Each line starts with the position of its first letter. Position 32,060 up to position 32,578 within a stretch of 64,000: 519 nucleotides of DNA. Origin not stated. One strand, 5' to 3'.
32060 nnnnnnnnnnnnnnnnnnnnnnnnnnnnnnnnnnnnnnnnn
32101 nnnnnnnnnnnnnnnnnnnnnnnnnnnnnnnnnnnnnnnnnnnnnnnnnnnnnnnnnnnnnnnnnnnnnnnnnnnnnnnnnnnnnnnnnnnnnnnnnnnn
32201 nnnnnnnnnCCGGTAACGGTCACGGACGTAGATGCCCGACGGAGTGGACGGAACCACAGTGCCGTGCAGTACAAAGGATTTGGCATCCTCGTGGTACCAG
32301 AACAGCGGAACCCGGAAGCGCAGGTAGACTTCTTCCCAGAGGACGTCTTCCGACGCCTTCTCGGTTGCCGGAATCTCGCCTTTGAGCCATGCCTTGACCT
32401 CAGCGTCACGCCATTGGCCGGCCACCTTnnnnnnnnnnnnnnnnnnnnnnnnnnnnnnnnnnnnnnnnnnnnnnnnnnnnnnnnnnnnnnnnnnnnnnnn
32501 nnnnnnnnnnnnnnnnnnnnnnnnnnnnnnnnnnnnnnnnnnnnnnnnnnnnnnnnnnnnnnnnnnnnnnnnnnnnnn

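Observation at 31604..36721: Minus-strand operon: unknown 277-aa protein, a second beta-prime-C paralog, and a 968-aa protein of ~10 tandem novel repeats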

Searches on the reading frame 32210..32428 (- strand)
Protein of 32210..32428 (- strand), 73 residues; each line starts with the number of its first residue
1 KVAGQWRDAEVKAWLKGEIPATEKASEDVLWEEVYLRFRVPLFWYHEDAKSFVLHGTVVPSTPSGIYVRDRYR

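Call 79: search_protein_representatives(alignment_id=A4)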
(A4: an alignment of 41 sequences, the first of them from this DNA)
Query: 41 sequences, 74 profile positions. Proteins with E-value up to 0.001 (for the whole library): 127; up to 1e-10: 97; up to 1e-30: 15. The best 127 are listed.
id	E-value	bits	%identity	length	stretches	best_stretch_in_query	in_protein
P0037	1.1e-211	701.6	-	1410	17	5-74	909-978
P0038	4.3e-187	622.8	-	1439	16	3-74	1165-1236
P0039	1.7e-151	508.8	-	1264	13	3-74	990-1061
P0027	5.4e-147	494.3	-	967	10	4-74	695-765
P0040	4.1e-121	411.5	-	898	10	2-74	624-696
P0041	4.4e-97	334.5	-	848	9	2-74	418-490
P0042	8.7e-88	304.7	-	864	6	3-74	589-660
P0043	1.7e-81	284.5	-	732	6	3-74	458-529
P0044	6.0e-78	273.1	-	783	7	2-74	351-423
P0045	1.1e-64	230.6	-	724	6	4-74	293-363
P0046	3.4e-35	136.1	-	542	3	2-74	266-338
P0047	4.9e-35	135.7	-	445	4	3-74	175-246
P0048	3.0e-34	133.1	-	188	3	2-74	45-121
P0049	8.6e-33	128.5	-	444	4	2-74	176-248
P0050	2.5e-32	127.0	-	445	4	4-74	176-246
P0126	3.1e-12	62.6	-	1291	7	8-63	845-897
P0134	1.8e-10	57.0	-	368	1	3-74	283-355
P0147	3.6e-08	49.6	-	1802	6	8-39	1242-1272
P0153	4.8e-06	42.8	-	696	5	7-63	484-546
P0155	2.7e-05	40.4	-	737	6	40-63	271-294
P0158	2.5e-04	37.3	-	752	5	23-58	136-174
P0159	3.7e-04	36.7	-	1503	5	2-39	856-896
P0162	6.9e-04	35.8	-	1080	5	41-62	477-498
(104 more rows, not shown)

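Call 93: search_protein_families(library=pfam, proteins=[P0126, P0147, P0159, P0162, P0155, P0158, P0153, P0037, P0134], max_evalue=0.01)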
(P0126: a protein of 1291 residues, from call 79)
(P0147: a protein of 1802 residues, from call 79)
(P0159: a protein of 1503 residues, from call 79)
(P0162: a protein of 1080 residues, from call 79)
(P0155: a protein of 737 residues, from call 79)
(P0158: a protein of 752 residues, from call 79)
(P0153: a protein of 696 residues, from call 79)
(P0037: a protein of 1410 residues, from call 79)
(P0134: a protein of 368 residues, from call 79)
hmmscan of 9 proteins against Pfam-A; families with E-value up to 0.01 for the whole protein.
P0126 (1291 aa): 7 families
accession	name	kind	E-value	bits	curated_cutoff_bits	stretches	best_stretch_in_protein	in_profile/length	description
PF21712.3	RASSF8-10_RA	-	9.1e-15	54.9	27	0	919-943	8-32/79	Ras association domain-containing protein 8/10, RA domain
PF21801.3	ASPP2-like_RA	-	5.7e-09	36.2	27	0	1055-1080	10-35/80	Apoptosis-stimulating of p53 protein 2-like, N-terminal RA domain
PF02482.25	Ribosomal_S30AE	-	1.7e-08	35.5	23.7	0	645-699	32-85/88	Sigma 54 modulation protein / S30EA ribosomal protein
PF09044.15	Kp4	-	6.5e-08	33.1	27.8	0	547-575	33-61/125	Kp4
PF23768.1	DUF7167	-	1.2e-05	25.7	24.4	0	210-223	28-41/60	Domain of unknown function (DUF7167)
PF19121.6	DUF5805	-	0.00018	22.2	28.5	0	269-293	31-55/67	Family of unknown function (DUF5805)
PF02120.21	Flg_hook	-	0.00084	19.6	29.8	0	780-801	4-25/85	Flagellar hook-length control protein FliK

P0147 (1802 aa): 3 families
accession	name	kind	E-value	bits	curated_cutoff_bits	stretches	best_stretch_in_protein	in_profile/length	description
PF12708.12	Pect-lyase_RHGA_epim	-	8.1e-10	39.3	27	1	724-769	1-48/213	Rhamnogalacturonase A/epimerase, pectate lyase-like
PF06705.16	SF-assemblin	-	4.9e-05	23.3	30.6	0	199-300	11-106/247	SF-assemblin/beta giardin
PF02597.26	ThiS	-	0.0011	19.9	22.5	0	546-560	40-54/76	ThiS family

P0159 (1503 aa): 6 families
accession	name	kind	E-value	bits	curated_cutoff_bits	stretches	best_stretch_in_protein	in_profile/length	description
PF11521.13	TFIIE-A_C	-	1.2e-30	106.1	22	0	1341-1367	39-65/85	C-terminal general transcription factor TFIIE alpha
PF24828.1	DUF7713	-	5.3e-18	64.8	24.1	0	1291-1305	34-48/68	Domain of unknown function (DUF7713)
PF17820.7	PDZ_6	-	1.3e-10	41.3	27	0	1343-1379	22-51/54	PDZ domain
PF18810.6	PBECR2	-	0.00021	21.9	27.1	0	621-649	49-79/120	phage-Barnase-EndoU-ColicinE5/D-RelE like nuclease2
PF00994.29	MoCF_biosynth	-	0.0006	20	26.6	0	77-241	39-130/144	Probable molybdopterin binding domain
PF12160.13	Fibrinogen_aC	-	0.0014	18.9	22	0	935-974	6-46/68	Fibrinogen alpha C domain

P0162 (1080 aa): 4 families
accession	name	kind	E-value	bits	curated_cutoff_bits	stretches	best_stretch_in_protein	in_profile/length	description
PF09479.16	Flg_new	-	5.4e-117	382.4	27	10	100-166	2-65/65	Listeria-Bacteroides repeat domain (List_Bact_rpt)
PF00440.29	TetR_N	-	7.8e-06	26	24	0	905-919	29-43/47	Bacterial regulatory proteins, tetR family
PF05133.19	SPP1_portal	-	0.0017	17.8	25.5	0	686-732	147-192/416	Phage portal protein, SPP1 Gp6-like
PF15652.11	Tox-SHH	-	0.0044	18.2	22.7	0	839-888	12-62/96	HNH/Endo VII superfamily toxin with a SHH signature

P0155 (737 aa): 2 families
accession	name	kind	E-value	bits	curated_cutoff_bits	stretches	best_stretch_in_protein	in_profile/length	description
PF09479.16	Flg_new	-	6.2e-63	209.3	27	7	426-491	3-65/65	Listeria-Bacteroides repeat domain (List_Bact_rpt)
PF22620.2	OYE-like_second_a-b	-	2.7e-06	27.9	25.5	0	271-299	89-117/128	OYE-like second alpha/beta domain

P0158 (752 aa): 1 family
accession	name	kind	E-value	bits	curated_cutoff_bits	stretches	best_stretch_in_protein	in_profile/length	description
PF24175.2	SU10_adaptor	-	1.8e-13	51.8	27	0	142-178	4-35/194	SU10 adaptor protein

P0153 (696 aa): 5 families
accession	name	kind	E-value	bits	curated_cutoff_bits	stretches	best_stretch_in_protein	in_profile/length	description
PF10281.14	Ish1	-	8.2e-79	260.1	26.6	8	136-169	3-37/37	Putative nuclear envelope organisation protein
PF02037.33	SAP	-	8.5e-08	32.1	23.9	0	196-231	2-36/37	SAP domain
PF13867.11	SAP30_Sin3_bdg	-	0.00052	20.7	22.2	0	146-168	10-32/53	Sin3 binding region of histone deacetylase complex subunit SAP30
PF09494.16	Slx4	-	0.0012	19.2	24.8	0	438-454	41-57/60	Slx4 endonuclease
PF12949.13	HeH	-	0.0014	18.7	28.9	0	398-409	7-18/35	HeH/LEM domain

P0037 (1410 aa): 0 families

P0134 (368 aa): 0 families

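Call 94: search_protein_families(library=pfam, alignment_id=A4, max_evalue=10)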
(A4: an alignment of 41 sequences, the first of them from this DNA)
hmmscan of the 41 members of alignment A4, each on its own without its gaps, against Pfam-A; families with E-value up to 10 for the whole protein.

A. member 1, seq(73 aa): 0 families

B. families by the number of members that match (of 41 scanned): 15 families
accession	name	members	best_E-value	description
PF10281.14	Ish1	3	0.037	Putative nuclear envelope organisation protein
PF12173.13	BacteriocIIc_cy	1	0.025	Bacteriocin class IIc cyclic gassericin A-like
PF11603.13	Sir1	1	0.054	Sir1, ORC-binding domain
PF11248.13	DUF3046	1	0.1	Protein of unknown function (DUF3046)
PF14759.12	Reductase_C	1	0.1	Reductase C-terminal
PF22504.1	DUF6993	1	0.1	Domain of unknown function (DUF6993)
PF11024.13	DGF-1_4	1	0.1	Dispersed gene family protein 1 of Trypanosoma cruzi region 4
PF03973.19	Triabin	1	0.1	Triabin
PF22355.1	tRNA_int_end_N3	1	0.14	tRNA-splicing endonuclease subunit NEQ261 N-terminal domain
PF21478.3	GcvP2_C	1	0.2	Glycine dehydrogenase, C-terminal domain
PF22922.2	GAF_NLP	1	0.21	NLP protein GAF domain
PF04052.18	TolB_N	1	0.21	TolB amino-terminal domain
PF02198.23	SAM_PNT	1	0.22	Sterile alpha motif (SAM)/Pointed domain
PF21214.3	SelB_WH_2nd_bact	1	0.25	Selenocysteine-specific elongation factor, winged helix domain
PF09804.14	DENND11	1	0.27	DENN domain-containing protein 11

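Call 110: search_solved_structures(query=A4, max_evalue=10, show_alignments=2)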
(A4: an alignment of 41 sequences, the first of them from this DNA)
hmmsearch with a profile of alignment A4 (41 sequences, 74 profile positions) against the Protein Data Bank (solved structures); distinct sequences matched with E-value up to 10: 17.
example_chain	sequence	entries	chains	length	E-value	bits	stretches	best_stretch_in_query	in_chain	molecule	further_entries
2oxo_A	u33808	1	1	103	0.039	17.4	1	5-50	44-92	Integrase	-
1p7d_A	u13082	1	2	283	0.18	15.2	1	5-49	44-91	Integrase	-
1z19_A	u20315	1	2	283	0.21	15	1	5-50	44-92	Integrase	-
1z1g_A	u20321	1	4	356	0.28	14.6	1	5-49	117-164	Integrase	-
5j0n_E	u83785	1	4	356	0.28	14.6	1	5-49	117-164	Integrase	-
1z1b_A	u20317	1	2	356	0.32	14.4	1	5-50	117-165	Integrase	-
6nl7_A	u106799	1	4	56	0.59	13.6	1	17-51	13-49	Immunoglobulin G-binding protein G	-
8hdd_B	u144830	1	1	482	0.65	13.5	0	44-61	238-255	Glucose dehydrogenase beta subunit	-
9x0q_B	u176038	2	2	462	0.75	13.3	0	44-58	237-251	Alcohol dehydrogenase (quinone), cytochrome c subunit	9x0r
8gy2_B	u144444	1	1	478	0.86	13.1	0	44-58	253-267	Alcohol dehydrogenase (quinone), cytochrome c subunit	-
2hjg_A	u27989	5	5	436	0.96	12.9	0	30-57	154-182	GTP-binding protein engA | GTPase Der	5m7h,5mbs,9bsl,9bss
4dcs_A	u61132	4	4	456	1.1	12.7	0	30-57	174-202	GTP-BINDING PROTEIN ENGA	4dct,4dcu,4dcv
2j4h_A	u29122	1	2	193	1.5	12.3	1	36-69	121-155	DEOXYCYTIDINE TRIPHOSPHATE DEAMINASE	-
3u9j_A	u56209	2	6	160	1.5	12.3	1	5-40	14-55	F-box/LRR-repeat protein 5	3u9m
3v5x_A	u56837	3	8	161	1.5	12.3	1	5-40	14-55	F-box/LRR-repeat protein 5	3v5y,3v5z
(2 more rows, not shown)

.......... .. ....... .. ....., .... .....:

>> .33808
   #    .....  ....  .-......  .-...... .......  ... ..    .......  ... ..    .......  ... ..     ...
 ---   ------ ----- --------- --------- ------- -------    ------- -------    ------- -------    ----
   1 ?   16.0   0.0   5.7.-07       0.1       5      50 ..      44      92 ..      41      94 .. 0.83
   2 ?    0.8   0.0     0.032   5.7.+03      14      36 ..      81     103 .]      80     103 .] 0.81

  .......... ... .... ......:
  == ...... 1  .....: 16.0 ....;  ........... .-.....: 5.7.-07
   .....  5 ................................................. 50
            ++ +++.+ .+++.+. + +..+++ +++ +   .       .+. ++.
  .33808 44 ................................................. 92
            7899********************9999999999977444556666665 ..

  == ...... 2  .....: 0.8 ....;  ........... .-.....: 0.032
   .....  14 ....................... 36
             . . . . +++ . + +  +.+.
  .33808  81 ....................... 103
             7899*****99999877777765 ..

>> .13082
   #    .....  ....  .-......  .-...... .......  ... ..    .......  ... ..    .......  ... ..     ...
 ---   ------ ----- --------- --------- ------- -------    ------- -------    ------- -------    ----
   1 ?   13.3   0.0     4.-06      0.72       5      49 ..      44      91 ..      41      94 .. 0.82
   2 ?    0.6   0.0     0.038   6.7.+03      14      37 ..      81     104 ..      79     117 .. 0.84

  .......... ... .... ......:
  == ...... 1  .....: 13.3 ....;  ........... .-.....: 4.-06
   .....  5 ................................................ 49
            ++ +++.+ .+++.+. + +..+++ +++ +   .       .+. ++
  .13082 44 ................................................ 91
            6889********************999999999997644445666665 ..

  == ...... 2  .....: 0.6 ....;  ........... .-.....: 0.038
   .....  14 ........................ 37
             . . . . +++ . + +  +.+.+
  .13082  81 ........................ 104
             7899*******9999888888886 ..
